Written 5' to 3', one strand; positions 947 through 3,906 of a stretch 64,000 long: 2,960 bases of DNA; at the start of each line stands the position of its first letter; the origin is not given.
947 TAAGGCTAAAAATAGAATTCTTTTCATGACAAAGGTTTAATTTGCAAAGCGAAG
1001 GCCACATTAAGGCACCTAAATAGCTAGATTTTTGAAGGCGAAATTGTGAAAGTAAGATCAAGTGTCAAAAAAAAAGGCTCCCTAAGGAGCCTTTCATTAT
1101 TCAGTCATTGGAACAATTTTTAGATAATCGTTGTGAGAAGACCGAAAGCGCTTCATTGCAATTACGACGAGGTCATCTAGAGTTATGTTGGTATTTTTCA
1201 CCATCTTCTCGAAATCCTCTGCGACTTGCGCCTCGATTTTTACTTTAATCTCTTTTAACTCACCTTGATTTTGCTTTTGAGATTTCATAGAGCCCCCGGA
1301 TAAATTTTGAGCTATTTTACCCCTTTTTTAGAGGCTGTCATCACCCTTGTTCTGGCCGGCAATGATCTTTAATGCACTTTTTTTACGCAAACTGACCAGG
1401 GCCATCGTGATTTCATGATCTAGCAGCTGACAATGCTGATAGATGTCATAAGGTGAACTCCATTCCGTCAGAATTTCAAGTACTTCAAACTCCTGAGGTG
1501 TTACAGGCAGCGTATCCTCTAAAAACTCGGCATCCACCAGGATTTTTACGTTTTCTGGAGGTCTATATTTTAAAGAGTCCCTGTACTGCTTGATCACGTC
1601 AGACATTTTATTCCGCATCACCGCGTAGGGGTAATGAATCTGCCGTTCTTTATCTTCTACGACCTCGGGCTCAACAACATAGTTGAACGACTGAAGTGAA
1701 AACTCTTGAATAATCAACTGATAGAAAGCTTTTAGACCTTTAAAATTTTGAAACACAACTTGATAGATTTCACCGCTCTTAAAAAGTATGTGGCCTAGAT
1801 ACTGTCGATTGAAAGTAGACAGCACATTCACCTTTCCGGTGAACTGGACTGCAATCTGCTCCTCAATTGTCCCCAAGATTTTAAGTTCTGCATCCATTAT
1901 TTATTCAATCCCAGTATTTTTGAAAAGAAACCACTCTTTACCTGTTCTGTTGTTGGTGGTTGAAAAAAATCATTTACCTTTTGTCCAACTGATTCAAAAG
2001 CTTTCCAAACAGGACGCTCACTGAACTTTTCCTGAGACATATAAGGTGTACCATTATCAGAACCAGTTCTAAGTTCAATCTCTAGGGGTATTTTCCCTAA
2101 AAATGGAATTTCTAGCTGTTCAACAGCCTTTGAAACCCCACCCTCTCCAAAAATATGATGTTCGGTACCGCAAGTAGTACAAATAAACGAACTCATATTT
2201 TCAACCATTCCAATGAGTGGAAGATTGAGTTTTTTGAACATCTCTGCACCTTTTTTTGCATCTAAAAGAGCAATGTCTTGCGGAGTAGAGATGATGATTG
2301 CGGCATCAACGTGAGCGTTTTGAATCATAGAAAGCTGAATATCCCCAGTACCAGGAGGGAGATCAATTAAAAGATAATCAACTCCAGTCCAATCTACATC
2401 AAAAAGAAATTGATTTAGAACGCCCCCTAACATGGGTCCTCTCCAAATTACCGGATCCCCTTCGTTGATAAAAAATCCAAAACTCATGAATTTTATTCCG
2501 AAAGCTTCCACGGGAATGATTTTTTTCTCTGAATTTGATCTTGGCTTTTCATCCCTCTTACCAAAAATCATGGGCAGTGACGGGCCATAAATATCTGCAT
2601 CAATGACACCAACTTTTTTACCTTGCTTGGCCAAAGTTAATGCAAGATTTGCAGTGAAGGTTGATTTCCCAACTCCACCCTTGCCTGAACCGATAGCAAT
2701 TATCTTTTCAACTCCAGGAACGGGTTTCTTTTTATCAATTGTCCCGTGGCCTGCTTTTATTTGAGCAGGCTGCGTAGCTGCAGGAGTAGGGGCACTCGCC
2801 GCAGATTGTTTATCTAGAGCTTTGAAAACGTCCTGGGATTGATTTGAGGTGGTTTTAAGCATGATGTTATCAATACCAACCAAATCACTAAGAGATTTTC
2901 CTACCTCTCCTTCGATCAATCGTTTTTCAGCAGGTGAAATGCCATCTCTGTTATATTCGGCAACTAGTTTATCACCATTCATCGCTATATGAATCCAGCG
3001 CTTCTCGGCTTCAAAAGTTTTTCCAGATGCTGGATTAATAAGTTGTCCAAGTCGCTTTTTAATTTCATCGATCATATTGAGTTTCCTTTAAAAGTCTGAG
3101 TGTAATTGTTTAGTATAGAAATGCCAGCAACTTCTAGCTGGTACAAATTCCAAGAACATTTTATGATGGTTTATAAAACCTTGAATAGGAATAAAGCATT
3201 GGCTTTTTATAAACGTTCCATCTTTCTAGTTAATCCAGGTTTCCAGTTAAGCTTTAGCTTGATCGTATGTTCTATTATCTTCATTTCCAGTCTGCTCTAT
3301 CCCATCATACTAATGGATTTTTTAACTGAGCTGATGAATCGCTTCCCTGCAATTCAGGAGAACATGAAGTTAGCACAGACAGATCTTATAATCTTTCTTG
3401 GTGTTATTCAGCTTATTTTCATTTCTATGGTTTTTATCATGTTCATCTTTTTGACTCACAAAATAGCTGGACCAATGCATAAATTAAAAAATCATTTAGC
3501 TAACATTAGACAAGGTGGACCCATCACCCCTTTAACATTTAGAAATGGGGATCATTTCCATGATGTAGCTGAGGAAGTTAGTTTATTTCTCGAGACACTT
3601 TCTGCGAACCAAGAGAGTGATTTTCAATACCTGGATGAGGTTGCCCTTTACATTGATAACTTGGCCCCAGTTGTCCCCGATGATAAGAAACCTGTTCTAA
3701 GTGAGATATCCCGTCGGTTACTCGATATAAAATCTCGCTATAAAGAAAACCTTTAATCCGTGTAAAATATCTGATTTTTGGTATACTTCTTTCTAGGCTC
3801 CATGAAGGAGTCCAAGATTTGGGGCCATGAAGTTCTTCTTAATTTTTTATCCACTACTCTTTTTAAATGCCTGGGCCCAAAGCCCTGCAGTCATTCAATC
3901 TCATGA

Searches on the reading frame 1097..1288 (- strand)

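Call 61: search_protein_families(library=pfam, proteins=[window:1097-1288:-], max_evalue=5)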
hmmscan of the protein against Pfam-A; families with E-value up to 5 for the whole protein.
window:1097-1288:- (63 aa): 2 families
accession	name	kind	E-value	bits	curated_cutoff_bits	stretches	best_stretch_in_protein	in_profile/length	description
PF14357.11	DUF4404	-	0.096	13.8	27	1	5-52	20-64/83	Domain of unknown function (DUF4404)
PF11020.14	DUF2610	-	0.15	12.4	21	1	12-47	40-78/81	Domain of unknown function (DUF2610)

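Call 62: search_protein_families(library=ncbifam, proteins=[window:1097-1288:-], max_evalue=0.1)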
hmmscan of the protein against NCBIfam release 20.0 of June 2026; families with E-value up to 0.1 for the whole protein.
window:1097-1288:- (63 aa): 1 family
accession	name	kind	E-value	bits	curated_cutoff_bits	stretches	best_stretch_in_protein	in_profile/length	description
NF008671.0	PRK11675.1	equivalog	0.044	14.2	62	1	5-45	44-84/95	LexA regulated protein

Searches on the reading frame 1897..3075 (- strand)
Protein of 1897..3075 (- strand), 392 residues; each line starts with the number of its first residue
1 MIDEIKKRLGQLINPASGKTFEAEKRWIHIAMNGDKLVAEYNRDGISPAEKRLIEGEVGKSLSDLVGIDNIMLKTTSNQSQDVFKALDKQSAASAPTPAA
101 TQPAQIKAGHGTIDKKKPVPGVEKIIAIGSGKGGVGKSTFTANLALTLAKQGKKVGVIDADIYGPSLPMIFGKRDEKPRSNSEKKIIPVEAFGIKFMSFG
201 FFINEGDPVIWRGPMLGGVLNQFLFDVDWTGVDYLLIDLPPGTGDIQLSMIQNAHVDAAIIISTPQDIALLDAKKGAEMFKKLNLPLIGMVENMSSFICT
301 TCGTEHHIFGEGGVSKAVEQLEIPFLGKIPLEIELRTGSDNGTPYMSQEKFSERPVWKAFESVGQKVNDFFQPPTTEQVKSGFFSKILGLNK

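Call 17: search_protein_families(library=pfam, proteins=[window:1897-3075:-], max_evalue=0.00001)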
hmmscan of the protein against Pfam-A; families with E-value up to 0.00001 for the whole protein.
window:1897-3075:- (392 aa): 6 families
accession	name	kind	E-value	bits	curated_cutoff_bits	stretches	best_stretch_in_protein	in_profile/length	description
PF10609.15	ParA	-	6.8e-96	320.9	27.1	1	122-367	2-245/246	NUBPL iron-transfer P-loop NTPase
PF01656.29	CbiA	-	1.1e-15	58.1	25.4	1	126-342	1-122/125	CobQ/CobB/MinD/ParA nucleotide binding domain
PF13614.12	AAA_31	-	2.5e-12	47.5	27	1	124-162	2-40/177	AAA domain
PF09140.17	MipZ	-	3.6e-07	30.2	20.7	1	125-178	2-55/262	ATPase MipZ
PF02374.21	ArsA_ATPase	-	1.7e-06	28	24.3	1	126-161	4-38/305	Anion-transporting ATPase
PF00142.24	Fer4_NifH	-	4.7e-06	26.7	25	0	126-162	3-38/271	4Fe-4S iron sulfur cluster binding proteins, NifH/frxC family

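Call 35: find_encoding_contigs(protein=window:1897-3075:-, flank=10000, max_places=3)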
Protein window:1897-3075:- (392 aa): no gene with exactly this product is on record in the collection.

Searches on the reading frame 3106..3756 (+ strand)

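Call 17: search_protein_families(library=pfam, proteins=[window:3106-3756:+], max_evalue=0.00001)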
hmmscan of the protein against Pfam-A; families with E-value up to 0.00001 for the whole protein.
window:3106-3756:+ (216 aa): 0 families

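Call 61: search_protein_families(library=pfam, proteins=[window:3106-3756:+], max_evalue=5)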
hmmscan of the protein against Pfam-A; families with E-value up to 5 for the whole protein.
window:3106-3756:+ (216 aa): 1 family
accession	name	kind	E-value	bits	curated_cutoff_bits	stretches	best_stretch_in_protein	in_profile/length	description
PF01529.25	DHHC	-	3.2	8.3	28.7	0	50-119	51-119/133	DHHC palmitoyltransferase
